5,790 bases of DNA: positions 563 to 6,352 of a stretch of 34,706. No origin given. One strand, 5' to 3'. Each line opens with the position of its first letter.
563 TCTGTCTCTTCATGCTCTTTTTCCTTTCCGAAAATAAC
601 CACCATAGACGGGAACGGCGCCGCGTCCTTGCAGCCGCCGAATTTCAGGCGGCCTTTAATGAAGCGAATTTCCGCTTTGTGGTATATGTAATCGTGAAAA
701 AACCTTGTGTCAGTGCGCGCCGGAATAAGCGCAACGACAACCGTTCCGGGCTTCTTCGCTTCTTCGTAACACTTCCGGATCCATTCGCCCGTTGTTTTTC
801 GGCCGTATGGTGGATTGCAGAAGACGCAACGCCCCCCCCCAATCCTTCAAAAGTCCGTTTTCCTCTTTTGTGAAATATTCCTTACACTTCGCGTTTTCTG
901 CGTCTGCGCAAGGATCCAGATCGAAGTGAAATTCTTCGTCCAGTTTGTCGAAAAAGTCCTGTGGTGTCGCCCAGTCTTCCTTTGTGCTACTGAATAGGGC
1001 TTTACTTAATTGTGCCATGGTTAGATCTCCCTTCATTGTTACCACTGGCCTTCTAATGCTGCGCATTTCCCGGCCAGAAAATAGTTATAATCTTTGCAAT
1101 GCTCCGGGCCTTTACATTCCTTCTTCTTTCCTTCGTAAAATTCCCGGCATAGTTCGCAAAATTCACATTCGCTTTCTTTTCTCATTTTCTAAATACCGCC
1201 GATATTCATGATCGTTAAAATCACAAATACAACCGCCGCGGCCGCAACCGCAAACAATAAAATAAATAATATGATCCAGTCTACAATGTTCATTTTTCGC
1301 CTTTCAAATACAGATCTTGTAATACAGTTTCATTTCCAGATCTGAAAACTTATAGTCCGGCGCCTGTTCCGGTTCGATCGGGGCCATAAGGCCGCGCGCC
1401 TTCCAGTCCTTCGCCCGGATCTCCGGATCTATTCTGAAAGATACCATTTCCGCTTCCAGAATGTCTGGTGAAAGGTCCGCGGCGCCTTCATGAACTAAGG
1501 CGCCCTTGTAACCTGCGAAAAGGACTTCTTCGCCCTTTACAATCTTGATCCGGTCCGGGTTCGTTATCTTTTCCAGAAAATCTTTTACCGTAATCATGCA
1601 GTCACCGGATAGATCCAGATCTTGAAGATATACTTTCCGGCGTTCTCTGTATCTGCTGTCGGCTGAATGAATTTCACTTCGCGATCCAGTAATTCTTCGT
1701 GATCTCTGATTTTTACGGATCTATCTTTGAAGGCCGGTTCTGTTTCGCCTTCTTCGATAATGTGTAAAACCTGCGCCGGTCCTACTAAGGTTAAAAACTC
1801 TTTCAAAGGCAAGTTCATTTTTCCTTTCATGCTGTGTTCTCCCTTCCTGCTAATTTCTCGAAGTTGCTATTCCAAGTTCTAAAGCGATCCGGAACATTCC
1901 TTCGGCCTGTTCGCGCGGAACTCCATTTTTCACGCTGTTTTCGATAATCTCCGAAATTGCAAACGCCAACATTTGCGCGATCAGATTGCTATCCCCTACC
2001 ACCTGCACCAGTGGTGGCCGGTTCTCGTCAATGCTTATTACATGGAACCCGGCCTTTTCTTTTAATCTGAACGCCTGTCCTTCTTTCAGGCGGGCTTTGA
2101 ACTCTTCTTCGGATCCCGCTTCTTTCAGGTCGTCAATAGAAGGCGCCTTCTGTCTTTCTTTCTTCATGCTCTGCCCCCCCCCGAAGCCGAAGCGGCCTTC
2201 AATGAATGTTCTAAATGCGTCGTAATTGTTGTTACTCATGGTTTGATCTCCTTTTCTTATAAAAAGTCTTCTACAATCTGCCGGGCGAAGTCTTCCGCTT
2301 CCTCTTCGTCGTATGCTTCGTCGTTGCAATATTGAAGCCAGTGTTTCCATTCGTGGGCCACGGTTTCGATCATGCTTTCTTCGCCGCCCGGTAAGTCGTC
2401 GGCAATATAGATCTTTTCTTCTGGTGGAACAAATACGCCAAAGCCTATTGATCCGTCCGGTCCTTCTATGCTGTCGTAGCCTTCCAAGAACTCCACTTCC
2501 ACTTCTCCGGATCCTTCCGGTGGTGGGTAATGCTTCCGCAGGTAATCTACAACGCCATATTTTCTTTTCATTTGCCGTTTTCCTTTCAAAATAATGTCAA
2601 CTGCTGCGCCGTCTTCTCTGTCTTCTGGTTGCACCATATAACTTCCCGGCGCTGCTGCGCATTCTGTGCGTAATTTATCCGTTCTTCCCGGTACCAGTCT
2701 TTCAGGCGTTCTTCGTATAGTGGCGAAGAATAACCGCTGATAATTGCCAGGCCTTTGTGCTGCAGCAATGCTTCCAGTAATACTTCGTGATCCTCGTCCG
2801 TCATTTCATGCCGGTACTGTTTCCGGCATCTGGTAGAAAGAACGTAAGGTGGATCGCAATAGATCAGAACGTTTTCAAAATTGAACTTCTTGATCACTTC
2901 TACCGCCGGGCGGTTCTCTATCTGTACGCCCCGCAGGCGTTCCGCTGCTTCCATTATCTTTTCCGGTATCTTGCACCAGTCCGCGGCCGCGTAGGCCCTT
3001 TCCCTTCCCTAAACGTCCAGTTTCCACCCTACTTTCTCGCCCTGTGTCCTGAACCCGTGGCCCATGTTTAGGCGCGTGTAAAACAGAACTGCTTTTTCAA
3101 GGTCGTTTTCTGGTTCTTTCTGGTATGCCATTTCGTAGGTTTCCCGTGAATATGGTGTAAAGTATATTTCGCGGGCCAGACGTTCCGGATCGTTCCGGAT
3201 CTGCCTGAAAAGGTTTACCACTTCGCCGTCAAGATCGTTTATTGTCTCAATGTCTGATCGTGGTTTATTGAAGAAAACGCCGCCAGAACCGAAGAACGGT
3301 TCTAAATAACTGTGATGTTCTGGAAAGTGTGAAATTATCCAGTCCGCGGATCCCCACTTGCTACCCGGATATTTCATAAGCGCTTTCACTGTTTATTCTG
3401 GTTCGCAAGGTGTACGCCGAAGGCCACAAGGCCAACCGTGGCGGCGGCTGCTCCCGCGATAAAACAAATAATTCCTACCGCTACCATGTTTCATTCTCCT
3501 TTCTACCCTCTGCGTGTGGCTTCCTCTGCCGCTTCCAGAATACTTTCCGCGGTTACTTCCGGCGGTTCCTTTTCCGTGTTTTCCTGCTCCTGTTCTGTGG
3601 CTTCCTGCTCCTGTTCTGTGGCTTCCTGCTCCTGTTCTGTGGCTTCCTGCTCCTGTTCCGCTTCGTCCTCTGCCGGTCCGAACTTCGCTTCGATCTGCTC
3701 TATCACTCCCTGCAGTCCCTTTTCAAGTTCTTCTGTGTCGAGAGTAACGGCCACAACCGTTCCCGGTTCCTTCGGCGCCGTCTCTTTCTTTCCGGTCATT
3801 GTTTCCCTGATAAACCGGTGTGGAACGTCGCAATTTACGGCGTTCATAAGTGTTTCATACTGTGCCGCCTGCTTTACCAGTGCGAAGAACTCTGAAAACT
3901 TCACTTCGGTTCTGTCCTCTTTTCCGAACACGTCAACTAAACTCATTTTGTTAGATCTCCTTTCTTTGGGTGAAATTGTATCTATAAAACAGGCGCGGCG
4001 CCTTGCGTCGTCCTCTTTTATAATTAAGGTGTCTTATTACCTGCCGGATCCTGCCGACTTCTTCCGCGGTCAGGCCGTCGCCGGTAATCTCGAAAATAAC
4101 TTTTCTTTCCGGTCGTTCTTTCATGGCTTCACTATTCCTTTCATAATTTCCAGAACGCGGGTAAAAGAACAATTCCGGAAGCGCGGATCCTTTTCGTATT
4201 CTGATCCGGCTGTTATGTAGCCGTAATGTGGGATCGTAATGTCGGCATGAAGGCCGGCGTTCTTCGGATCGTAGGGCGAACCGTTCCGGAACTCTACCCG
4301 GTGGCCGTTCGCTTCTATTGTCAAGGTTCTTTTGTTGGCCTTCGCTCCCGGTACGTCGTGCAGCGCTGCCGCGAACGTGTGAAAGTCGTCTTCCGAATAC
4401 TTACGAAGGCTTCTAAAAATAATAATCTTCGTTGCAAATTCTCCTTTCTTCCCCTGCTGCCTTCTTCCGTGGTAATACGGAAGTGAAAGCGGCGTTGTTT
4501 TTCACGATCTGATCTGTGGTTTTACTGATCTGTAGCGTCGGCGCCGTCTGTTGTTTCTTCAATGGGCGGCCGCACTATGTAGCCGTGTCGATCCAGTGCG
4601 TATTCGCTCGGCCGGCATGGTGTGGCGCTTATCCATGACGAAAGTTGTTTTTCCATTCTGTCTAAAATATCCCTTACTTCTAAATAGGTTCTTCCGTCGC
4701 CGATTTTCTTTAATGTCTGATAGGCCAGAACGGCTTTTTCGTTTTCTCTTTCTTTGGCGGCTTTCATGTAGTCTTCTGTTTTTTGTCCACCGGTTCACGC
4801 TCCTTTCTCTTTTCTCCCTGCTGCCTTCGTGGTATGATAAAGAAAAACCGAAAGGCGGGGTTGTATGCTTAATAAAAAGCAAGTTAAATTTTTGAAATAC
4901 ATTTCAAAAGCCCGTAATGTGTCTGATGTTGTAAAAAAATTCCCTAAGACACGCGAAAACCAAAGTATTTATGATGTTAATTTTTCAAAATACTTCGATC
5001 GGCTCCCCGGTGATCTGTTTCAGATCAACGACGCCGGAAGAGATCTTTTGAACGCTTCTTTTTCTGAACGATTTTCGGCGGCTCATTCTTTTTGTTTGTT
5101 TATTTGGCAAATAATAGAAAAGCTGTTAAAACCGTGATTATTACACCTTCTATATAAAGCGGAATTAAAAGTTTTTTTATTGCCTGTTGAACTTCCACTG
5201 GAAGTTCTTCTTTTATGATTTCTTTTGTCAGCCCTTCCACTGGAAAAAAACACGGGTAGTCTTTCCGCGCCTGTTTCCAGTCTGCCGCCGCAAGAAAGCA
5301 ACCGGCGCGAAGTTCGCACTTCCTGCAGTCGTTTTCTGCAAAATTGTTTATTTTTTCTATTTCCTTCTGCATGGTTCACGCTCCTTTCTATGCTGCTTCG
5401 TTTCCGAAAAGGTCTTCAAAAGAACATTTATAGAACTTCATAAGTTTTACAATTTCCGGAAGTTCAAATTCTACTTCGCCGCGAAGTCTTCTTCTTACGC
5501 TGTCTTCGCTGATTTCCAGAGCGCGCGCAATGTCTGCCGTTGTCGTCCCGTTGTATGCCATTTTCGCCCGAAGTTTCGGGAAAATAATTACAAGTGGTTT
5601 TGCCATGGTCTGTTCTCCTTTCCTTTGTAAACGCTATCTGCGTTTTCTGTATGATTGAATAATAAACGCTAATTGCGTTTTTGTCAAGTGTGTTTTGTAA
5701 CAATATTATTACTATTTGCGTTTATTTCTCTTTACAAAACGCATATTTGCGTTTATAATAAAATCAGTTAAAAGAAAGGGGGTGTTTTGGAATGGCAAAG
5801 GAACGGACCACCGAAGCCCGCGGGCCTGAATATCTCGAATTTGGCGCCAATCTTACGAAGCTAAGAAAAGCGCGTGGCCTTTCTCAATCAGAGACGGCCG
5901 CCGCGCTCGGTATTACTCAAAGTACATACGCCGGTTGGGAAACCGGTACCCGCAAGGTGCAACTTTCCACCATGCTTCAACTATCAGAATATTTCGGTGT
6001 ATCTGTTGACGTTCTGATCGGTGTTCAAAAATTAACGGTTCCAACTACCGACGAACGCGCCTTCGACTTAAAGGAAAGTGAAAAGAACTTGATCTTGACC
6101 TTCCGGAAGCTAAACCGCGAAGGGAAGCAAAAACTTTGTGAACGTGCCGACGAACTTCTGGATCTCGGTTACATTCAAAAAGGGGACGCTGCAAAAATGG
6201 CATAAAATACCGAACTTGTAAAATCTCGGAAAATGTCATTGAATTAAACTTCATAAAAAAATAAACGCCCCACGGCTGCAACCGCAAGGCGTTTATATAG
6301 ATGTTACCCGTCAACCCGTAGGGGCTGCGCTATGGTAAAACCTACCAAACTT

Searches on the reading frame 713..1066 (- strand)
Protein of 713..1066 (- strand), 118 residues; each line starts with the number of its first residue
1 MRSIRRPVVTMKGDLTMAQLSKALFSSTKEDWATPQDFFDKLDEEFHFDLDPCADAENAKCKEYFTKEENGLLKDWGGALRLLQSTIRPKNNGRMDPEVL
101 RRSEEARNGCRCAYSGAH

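Call 52: search_protein_families(library=pfam, proteins=[window:713-1066:-], max_evalue=0.05)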
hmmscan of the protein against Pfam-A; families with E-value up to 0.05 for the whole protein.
window:713-1066:- (118 aa): 1 family
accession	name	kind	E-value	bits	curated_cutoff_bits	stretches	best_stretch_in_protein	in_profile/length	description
PF05869.16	Dam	-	2.6e-14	53.7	28.1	1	26-78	6-59/169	DNA N-6-adenine-methyltransferase (Dam)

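Call 53: search_protein_families(library=phrogs, proteins=[window:713-1066:-], max_evalue=0.01)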
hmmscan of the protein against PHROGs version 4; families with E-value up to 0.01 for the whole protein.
window:713-1066:- (118 aa): 3 families
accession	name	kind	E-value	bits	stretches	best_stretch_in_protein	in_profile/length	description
phrog_22740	-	unknown function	1.2e-23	84.5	1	21-78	3-60/99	-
phrog_111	-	other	1.6e-23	85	1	24-78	59-113/345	DNA methyltransferase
phrog_33262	-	moron, auxiliary metabolic gene and host takeover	0.00016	21.3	1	29-81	304-357/495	phosphoadenosine phosphosulfate reductase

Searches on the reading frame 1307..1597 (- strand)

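Call 52: search_protein_families(library=pfam, proteins=[window:1307-1597:-], max_evalue=0.05)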
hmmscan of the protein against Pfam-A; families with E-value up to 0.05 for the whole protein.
window:1307-1597:- (97 aa): 0 families

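Call 53: search_protein_families(library=phrogs, proteins=[window:1307-1597:-], max_evalue=0.01)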
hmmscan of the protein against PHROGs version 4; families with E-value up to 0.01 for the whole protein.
window:1307-1597:- (97 aa): 1 family
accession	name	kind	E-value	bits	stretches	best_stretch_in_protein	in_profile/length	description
phrog_20014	-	unknown function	7.3e-23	81.9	1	2-97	1-99/99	-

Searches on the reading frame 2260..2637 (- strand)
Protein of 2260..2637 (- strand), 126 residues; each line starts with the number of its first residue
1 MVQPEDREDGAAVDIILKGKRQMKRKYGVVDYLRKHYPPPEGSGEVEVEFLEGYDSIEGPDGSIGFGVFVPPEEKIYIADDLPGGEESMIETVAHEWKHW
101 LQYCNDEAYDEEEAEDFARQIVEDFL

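Call 52: search_protein_families(library=pfam, proteins=[window:2260-2637:-], max_evalue=0.05)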
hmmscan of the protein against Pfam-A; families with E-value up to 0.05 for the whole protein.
window:2260-2637:- (126 aa): 2 families
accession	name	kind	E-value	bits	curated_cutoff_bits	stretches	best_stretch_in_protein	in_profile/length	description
PF20573.4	DUF6782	-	0.026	14.2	27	1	66-108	69-109/241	Putative metallopeptidase family (DUF6782)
PF12901.12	SUZ-C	-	0.049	13.8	21.1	0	59-67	14-22/25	SUZ-C motif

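Call 53: search_protein_families(library=phrogs, proteins=[window:2260-2637:-], max_evalue=0.01)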
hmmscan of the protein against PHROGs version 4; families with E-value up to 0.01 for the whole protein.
window:2260-2637:- (126 aa): 0 families

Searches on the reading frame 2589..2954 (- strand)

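Call 52: search_protein_families(library=pfam, proteins=[window:2589-2954:-], max_evalue=0.05)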
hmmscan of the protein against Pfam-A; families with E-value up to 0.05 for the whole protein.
window:2589-2954:- (122 aa): 3 families
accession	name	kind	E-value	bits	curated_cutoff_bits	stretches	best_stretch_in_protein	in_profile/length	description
PF02086.21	MethyltransfD12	-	2.3e-08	34.5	22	1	4-93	152-244/253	D12 class N6 adenine-specific DNA methyltransferase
PF10237.15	N6-adenineMlase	-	0.046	13.9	23.2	0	20-53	81-113/166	Probable N6-adenine methyltransferase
PF20299.4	NARF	-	0.048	14.4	25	0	17-99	33-96/112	Nucleotidyltransferase-Associated Rossmannoid Fold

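Call 53: search_protein_families(library=phrogs, proteins=[window:2589-2954:-], max_evalue=0.01)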
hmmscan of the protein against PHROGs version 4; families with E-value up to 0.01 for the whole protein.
window:2589-2954:- (122 aa): 2 families
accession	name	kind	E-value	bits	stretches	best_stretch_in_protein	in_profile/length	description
phrog_1996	-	other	5.9e-35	121.4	1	2-113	29-144/150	DNA methyltransferase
phrog_56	-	other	9.7e-29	102.1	1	2-111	212-324/647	DNA methyltransferase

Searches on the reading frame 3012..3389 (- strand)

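Call 52: search_protein_families(library=pfam, proteins=[window:3012-3389:-], max_evalue=0.05)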
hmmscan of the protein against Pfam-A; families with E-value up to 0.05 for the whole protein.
window:3012-3389:- (126 aa): 1 family
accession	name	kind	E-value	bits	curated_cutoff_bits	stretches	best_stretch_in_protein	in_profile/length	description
PF02086.21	MethyltransfD12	-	2.5e-14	54.1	22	1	7-84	1-87/253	D12 class N6 adenine-specific DNA methyltransferase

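Call 53: search_protein_families(library=phrogs, proteins=[window:3012-3389:-], max_evalue=0.01)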
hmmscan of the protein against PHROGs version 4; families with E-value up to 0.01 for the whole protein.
window:3012-3389:- (126 aa): 3 families
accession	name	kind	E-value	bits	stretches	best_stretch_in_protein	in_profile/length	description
phrog_56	-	other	1.8e-39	137.6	1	1-117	61-186/647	DNA methyltransferase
phrog_23217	-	unknown function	4e-20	73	1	4-104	6-107/109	-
phrog_13242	-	unknown function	1.9e-10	41.4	1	4-105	28-133/450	-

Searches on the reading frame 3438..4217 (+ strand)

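Call 52: search_protein_families(library=pfam, proteins=[window:3438-4217:+], max_evalue=0.05)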
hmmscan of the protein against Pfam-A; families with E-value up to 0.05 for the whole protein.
window:3438-4217:+ (260 aa): 1 family
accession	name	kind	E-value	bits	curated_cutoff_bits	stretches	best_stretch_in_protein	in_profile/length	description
PF03669.18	ASTER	-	0.035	14.5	22.7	1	115-162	30-77/96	PAT complex subunit Asterix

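Call 53: search_protein_families(library=phrogs, proteins=[window:3438-4217:+], max_evalue=0.01)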
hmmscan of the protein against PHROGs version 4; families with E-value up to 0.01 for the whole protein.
window:3438-4217:+ (260 aa): 0 families

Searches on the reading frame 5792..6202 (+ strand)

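Call 52: search_protein_families(library=pfam, proteins=[window:5792-6202:+], max_evalue=0.05)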
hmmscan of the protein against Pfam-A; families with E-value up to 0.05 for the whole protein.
window:5792-6202:+ (137 aa): 10 families
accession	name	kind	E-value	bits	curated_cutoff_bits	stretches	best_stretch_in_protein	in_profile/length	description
PF01381.28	HTH_3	-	3.7e-16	59.3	23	1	23-75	3-55/55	Helix-turn-helix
PF13560.12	HTH_31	-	4.5e-12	46.5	27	1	16-73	1-59/64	Helix-turn-helix domain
PF12844.13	HTH_19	-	2.6e-09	37.3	30.2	1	18-72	1-55/64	Helix-turn-helix domain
PF13443.12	HTH_26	-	2.3e-05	25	22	1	20-73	1-55/63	Cro/C1-type HTH DNA-binding domain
PF13518.12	HTH_28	-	0.0011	19.4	25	1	25-49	8-32/52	Helix-turn-helix domain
PF13384.12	HTH_23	-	0.0018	18.5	24.6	1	26-49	14-37/50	Homeodomain-like domain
PF13744.12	HTH_37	-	0.014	15.7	27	1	20-70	22-73/80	Helix-turn-helix domain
PF22495.2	HTH_92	-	0.017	14.8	27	1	23-53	2-32/45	RsaL-like HTH domain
PF04545.22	Sigma70_r4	-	0.019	14.9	24.1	0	24-45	15-36/50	Sigma-70, region 4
PF20432.4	Xre-like-HTH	-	0.028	15.1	25.8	0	23-46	17-40/63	Antitoxin Xre-like helix-turn-helix domain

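Call 53: search_protein_families(library=phrogs, proteins=[window:5792-6202:+], max_evalue=0.01)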
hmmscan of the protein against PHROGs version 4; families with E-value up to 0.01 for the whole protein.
window:5792-6202:+ (137 aa): 27 families (the best 25 are shown)
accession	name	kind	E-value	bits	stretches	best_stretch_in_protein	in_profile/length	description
phrog_8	-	transcription regulation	1.7e-17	64.9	1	13-126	73-170/346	transcriptional regulator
phrog_4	-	transcription regulation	4.2e-13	50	1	13-80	133-196/400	transcriptional repressor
phrog_2967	-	transcription regulation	1.2e-12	48.9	1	13-121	7-104/225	transcriptional regulator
phrog_3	-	transcription regulation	1.3e-11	46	1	14-92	86-163/430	transcriptional repressor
phrog_7241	-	transcription regulation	7.2e-11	43.2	1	21-76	66-121/122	transcriptional regulator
phrog_2328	-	transcription regulation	1.5e-09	38.7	1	12-80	11-79/128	transcriptional repressor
phrog_1373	-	transcription regulation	2.4e-09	38.4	1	15-81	62-128/166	transcriptional regulator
phrog_2439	-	transcription regulation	1.4e-08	35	1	18-109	9-88/367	transcriptional regulator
phrog_5823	-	transcription regulation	5e-08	33.5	1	16-86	6-77/404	transcriptional regulator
phrog_1994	-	DNA, RNA and nucleotide metabolism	4.1e-07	31.1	1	20-80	3-63/170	DNA binding protein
phrog_955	-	DNA, RNA and nucleotide metabolism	3.8e-06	27.7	1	3-80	10-91/142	HTH DNA binding protein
phrog_2339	-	DNA, RNA and nucleotide metabolism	4.5e-06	27.6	1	19-77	28-87/98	HTH DNA binding protein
phrog_2104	-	unknown function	1.3e-05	26.3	1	20-55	43-78/103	-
phrog_4836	-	transcription regulation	3.1e-05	24.6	1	16-76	75-135/194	CII-like regulator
phrog_7396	-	unknown function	0.00021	22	1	18-117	17-113/227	-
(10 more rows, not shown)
